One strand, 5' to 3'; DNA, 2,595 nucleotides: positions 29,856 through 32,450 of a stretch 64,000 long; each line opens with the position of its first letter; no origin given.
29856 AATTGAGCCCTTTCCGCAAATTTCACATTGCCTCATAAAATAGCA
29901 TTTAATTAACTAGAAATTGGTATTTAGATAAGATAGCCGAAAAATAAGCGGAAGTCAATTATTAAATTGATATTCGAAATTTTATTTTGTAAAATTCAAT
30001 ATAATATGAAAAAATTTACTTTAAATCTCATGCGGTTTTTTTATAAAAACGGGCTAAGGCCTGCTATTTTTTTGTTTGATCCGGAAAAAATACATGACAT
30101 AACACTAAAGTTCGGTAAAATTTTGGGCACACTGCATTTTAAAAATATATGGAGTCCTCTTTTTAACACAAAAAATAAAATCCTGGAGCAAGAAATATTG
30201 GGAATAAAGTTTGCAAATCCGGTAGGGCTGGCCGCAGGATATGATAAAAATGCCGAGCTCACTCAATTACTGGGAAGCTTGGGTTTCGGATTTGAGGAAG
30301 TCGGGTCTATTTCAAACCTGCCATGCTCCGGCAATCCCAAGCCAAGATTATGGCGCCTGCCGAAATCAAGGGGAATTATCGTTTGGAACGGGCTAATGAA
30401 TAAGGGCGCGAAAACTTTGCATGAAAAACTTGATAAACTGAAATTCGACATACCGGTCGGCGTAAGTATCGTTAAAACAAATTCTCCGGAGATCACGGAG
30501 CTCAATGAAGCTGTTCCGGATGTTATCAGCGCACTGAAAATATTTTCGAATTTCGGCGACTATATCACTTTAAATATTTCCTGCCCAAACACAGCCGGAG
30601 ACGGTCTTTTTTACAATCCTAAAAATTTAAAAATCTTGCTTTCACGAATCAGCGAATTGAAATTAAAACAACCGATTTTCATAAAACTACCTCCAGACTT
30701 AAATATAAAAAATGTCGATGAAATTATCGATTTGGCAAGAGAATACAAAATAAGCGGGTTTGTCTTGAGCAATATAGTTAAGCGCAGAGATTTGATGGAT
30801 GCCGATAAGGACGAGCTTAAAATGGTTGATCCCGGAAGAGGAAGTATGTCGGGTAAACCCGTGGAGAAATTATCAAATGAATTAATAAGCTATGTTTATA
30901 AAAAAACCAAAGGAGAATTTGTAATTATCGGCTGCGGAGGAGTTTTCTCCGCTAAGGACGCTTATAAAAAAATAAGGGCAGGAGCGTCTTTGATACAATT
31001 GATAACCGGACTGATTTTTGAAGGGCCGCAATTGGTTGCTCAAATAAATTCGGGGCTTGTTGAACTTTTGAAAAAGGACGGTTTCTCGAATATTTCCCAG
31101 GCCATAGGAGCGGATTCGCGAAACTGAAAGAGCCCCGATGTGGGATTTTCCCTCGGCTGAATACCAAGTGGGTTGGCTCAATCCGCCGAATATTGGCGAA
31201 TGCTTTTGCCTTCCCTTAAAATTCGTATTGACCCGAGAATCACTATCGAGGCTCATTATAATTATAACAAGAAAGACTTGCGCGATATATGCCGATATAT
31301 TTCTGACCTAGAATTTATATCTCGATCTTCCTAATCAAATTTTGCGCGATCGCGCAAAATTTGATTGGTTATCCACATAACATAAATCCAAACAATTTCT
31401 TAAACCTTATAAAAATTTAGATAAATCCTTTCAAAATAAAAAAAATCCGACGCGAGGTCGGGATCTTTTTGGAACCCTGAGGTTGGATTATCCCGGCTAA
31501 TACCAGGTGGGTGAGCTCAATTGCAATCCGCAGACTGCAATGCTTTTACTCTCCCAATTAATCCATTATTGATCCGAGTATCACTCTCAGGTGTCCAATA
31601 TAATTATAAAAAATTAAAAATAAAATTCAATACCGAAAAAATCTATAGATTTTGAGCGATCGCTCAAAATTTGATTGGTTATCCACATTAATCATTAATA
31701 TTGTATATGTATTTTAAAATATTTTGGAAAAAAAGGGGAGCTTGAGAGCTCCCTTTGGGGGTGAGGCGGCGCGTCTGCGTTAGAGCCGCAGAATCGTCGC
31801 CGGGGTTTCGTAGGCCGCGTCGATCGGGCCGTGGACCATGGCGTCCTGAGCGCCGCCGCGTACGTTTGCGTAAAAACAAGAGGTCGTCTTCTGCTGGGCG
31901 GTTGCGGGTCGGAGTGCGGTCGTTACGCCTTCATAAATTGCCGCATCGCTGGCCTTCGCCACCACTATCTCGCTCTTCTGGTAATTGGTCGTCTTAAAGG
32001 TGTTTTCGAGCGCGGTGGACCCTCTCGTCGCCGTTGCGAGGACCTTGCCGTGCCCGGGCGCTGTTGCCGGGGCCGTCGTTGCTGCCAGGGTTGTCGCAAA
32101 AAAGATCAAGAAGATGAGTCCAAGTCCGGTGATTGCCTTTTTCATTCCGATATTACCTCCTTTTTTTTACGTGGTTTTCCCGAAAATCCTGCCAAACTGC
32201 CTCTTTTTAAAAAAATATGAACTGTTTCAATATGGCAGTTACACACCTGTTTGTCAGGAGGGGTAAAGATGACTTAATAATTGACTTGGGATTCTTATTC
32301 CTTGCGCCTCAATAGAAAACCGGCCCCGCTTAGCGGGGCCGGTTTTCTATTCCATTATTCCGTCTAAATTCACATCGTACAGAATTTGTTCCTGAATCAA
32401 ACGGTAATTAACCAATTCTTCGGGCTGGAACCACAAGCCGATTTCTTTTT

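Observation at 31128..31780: Two diverged tandem copies of a composite module: ~130-bp conserved structured element plus palindrome/DnaA-box, in a 650-bp non-coding gap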

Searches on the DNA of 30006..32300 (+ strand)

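Call 4: search_rna_families(source=window, start=30900, end=32300, threshold=evalue, max_evalue=10, show_alignments=3)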
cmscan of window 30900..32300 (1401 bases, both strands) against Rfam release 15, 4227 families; matches with E-value up to 10: 18.
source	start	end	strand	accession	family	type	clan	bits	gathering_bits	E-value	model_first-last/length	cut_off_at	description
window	31333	31366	+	RF04134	MIR7504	Gene; miRNA;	-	20.4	83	1.6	1-124/124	no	MIR7504 microRNA precursor family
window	31329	31369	+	RF03715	mir-977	Gene; miRNA;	-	20.2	109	0.67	1-90/90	no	mir-977 microRNA precursor family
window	31417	31470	+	RF02891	AgrB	Gene; antisense;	-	19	40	3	1-84/84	no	ArsR-gov region gene B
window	31297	31484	-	RF02842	RefA1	Gene; sRNA;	-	18.8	94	0.26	1-222/222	no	Enterococcus sRNA A1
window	31409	31471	+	RF00116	C0465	Gene; sRNA;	-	18.8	40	2.1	1-78/78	no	C0465 RNA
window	31330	31371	+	RF00934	mir-463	Gene; miRNA;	-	18.3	70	2.2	1-66/66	no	mir-463 microRNA precursor family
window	31409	31496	-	RF01770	rimP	Cis-reg; leader;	-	18.3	47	5.4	1-102/102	no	Gammaprotebacteria rimP leader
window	31335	31473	+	RF00125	IS128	Gene; sRNA;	-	18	80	0.72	1-209/209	no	IS128 RNA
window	31651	31758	+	RF00082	SraG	Gene; sRNA;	-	17.3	50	4.4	1-177/177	no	SraG RNA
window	31619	31768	+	RF01743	leu-phe_leader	Cis-reg; leader;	-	17.2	70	8.5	1-162/162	no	leu/phe leader RNA from Lactococcus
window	31329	31368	-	RF03246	MIR1515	Gene; miRNA;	-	16.3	140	4.5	1-137/137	no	MIR1515 microRNA precursor family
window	31331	31368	+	RF04209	MIR7533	Gene; miRNA;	-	15.7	230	3.1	39-211/249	no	MIR7533 microRNA precursor family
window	30952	30981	+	RF01100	PK-BYV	Cis-reg;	-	15.5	50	3.7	1-40/40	no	3'-terminal pseudoknot in BYV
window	31330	31369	+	RF04128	MIR8562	Gene; miRNA;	-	15.3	211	6.7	1-242/242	no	MIR8562 microRNA precursor family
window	31494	31571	-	RF00013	6S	Gene;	-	15.2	46.4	2.2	42-145/187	no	6S / SsrS RNA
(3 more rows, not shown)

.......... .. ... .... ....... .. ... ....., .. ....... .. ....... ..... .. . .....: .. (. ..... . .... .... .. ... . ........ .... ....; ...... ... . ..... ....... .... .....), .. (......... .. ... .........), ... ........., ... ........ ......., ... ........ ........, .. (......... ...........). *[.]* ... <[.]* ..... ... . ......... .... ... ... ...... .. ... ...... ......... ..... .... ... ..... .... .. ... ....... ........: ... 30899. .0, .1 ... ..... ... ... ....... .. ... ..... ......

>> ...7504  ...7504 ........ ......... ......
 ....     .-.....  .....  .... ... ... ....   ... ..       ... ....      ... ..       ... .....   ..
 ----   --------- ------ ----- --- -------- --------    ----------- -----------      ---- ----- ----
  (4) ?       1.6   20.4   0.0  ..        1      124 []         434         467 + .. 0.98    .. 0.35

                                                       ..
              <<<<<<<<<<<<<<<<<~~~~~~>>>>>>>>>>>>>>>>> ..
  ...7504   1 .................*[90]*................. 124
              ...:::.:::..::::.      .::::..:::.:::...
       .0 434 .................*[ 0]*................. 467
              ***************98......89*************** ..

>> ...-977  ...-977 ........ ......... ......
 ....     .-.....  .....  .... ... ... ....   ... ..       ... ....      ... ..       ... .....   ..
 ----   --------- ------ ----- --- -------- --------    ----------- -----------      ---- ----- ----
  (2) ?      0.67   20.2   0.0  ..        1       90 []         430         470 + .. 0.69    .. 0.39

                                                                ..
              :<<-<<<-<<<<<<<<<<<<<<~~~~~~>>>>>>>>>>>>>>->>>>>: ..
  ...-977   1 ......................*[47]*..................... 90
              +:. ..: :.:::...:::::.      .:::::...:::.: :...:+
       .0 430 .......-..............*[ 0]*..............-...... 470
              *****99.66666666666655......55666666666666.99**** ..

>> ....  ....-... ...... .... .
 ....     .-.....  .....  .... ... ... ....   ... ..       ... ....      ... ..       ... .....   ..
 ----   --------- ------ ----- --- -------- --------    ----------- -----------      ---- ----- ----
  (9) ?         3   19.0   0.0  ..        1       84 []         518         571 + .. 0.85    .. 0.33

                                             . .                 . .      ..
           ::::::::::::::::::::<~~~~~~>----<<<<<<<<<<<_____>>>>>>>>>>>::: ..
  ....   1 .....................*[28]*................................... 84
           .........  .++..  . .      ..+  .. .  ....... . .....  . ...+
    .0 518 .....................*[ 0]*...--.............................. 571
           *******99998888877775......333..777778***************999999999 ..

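Call 51: search_rna_families(sources=[L024, L029, L030, L032, L003], threshold=evalue, max_evalue=10, show_alignments=0)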
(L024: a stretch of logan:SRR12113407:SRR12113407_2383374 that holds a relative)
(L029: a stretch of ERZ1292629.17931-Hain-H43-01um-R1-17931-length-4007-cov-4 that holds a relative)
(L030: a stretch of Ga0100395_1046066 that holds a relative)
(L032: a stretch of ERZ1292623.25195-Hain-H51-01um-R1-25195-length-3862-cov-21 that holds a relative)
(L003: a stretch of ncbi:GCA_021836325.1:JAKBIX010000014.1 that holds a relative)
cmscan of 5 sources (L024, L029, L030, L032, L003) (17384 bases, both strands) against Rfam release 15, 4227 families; matches with E-value up to 10: 13.
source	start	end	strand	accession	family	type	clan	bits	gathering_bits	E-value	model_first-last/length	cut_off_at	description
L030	361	431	-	RF00005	tRNA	Gene; tRNA;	CL00001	48.9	29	5.5e-08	1-71/71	no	tRNA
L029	3055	3152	-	RF02029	sraA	Gene; sRNA;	-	30.3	56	0.32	1-95/95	no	sraA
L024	2630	2710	-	RF01583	snoR01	Gene; snRNA; snoRNA; CD-box;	-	30.2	55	8.6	1-83/83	no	small nucleolar RNA snoR01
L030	291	433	-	RF02435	SpF41_sRNA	Gene; sRNA;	-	28.9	52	0.52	1-105/105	no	Streptococcus sRNA SpF41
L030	920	1008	-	RF00515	PyrR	Cis-reg;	-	26.1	54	5.9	1-115/115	no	PyrR binding site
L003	81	121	-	RF03371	mir-4788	Gene; miRNA;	-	22.7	91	3.2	1-80/80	no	mir-4788 microRNA precursor family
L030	337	385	-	RF04321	tmRNA_permuted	Gene;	-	21.2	47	0.81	36-97/213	no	permuted transfer-messenger RNA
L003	1063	1103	-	RF03715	mir-977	Gene; miRNA;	-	20.2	109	8.3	1-90/90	no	mir-977 microRNA precursor family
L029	3068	3139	-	RF00066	U7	Gene; snRNA;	-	19.6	34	2.4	1-62/62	no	U7 small nuclear RNA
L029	1599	1668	-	RF01536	TB10Cs5H3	Gene; snRNA; snoRNA; HACA-box;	-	19.6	45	9.5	1-70/70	no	Trypanosomatid snoRNA TB10Cs5H3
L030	1121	1170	+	RF01135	sR24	Gene; snRNA; snoRNA; CD-box;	-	19.1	36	2.4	1-55/55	no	Small nucleolar RNA sR24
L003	948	1135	+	RF02842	RefA1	Gene; sRNA;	-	18.8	94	3.2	1-222/222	no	Enterococcus sRNA A1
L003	90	196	+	RF01405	STnc490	Gene; sRNA;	-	18.8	56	7.2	1-124/124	no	STnc490 Hfq binding RNA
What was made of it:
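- There is no hit for copy A, and no 6S hit at E<=10 in the four relatives' loci scanned (call 51).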

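Call 55: build_rna_model(alignment_id=A4, structure=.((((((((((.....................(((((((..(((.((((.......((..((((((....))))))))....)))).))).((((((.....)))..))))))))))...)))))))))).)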
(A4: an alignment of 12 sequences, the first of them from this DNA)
Model R1 built from alignment A4 (12 sequences, 131 columns); structure: as given.
model positions 124; base pairs 38; branch points 1; effective number of sequences 1.28; information 0.59 bits per position. Calibrated on 0.2 Mb of random sequence (short: E-values are rough).
structure used (alignment columns):
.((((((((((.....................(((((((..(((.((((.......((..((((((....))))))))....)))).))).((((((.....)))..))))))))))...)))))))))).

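Call 56: search_with_rna_model(model_id=R1, sources=[window, L019, L020, L021, L022, L023, L025, L026, L027, L029, L030, L031, L032, L033, L034, L035, L036, L038, L006, L007, L008, L009, L010, L011, L012, L013, L014, L015, L016, L017, L018], max_evalue=1, make_alignment=true)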
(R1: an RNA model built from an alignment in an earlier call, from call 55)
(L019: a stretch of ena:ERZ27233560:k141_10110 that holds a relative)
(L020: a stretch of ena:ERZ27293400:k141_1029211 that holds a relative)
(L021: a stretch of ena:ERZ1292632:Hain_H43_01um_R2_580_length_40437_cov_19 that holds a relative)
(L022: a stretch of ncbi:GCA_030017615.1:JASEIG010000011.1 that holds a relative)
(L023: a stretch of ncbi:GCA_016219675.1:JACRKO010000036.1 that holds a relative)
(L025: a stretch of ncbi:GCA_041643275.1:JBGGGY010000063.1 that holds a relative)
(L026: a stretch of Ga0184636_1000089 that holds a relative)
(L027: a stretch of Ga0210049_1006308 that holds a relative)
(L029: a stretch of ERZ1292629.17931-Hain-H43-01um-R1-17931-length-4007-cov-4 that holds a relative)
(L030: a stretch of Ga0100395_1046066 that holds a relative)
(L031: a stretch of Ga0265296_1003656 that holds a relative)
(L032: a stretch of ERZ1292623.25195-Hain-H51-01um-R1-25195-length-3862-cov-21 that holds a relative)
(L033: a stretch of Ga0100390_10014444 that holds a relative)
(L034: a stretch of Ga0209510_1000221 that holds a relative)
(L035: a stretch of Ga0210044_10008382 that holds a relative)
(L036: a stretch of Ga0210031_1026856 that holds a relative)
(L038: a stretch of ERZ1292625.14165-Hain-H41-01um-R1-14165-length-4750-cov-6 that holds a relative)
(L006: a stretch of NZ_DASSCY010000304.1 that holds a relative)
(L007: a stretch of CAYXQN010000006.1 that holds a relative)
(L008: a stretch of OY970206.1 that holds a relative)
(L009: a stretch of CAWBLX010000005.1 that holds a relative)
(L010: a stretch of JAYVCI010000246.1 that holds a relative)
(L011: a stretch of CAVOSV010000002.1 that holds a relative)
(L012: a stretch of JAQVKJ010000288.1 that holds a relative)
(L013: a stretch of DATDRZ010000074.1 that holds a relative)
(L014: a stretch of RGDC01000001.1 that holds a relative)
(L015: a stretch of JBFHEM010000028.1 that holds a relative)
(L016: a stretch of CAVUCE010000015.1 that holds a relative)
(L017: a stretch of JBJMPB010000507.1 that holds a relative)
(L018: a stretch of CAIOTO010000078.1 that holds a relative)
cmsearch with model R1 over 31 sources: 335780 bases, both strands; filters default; matches with E-value up to 1: 17.
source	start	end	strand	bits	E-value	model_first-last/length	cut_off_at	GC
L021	10121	10244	-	138.7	1.9e-31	1-124/124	no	0.49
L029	3175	3298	+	135.6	1.1e-30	1-124/124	no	0.54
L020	11168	11290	-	129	4.7e-29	1-124/124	no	0.44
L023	2616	2738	-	128.4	6.8e-29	1-124/124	no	0.51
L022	1758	1880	-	126.7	1.8e-28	1-124/124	no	0.51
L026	6773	6894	+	120.8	5.4e-27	1-124/124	no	0.47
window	31472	31595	-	120.2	7.5e-27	1-124/124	no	0.47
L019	11213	11335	-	118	2.6e-26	1-124/124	no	0.5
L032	2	125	-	110.7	1.8e-24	1-124/124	no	0.44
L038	2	125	-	110.7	1.8e-24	1-124/124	no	0.44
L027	6261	6384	-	109.5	3.4e-24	1-124/124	no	0.43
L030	773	896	-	109.5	3.4e-24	1-124/124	no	0.43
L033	2157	2280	+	109.5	3.4e-24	1-124/124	no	0.43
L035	5245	5368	-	109.5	3.4e-24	1-124/124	no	0.43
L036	939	1062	-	109.5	3.4e-24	1-124/124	no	0.43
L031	1306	1429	-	109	4.5e-24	1-124/124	no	0.47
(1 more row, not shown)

Alignment A5: 17 matches aligned to the model, 129 columns, each read 5' to 3' on its own strand. Consensus structure (alignment columns), stored with it:
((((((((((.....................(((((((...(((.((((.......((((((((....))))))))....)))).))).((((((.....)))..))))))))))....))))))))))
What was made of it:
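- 31472..31595 (-): sRNA copy B, ~124 nt (the 5' end is probably G31596 or G31595). It has closing helix P1, an invariant centre, a P4-P5 arm and a Pd hairpin. Covariance model hit of 120 bits, E 7.5e-27 (call 56).
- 31130..31254 (-): sRNA copy A, ~125 nt. It is the most divergent member of the family, yet all its helices are kept. It has no terminator hairpin of its own; P1 is followed by UUUCAGUUU. It lies antisense to the probable pyrD 3' untranslated region. Covariance model hit of 105.9 bits, E 2.7e-23 (call 56).
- Checked: The covariance model finds exactly two copies in the 64-kb window, at 31130-31254 and 31472-31595, both on the minus strand (call 56).
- The paralogs are arranged in tandem (call 56).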

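Call 73: search_with_rna_model(model_id=R1, sources=[L039, L040, L041, L042, L025, L001, L002], max_evalue=10)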
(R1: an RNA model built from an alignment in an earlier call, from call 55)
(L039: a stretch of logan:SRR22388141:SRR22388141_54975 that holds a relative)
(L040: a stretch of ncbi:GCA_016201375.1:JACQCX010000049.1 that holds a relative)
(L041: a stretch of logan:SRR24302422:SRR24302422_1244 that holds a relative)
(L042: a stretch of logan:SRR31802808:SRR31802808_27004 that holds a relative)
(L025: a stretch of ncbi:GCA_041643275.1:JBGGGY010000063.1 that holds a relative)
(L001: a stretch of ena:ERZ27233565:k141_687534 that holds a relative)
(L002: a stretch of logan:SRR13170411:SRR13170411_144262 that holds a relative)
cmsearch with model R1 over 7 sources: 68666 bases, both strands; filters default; matches with E-value up to 10: 3.
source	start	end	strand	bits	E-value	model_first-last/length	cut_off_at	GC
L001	10551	10674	+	120.2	1.5e-27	1-124/124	no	0.47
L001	10892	11016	+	105.9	5.5e-24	1-124/124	no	0.5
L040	2000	2039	+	15.4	0.17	1-124/124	no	0.32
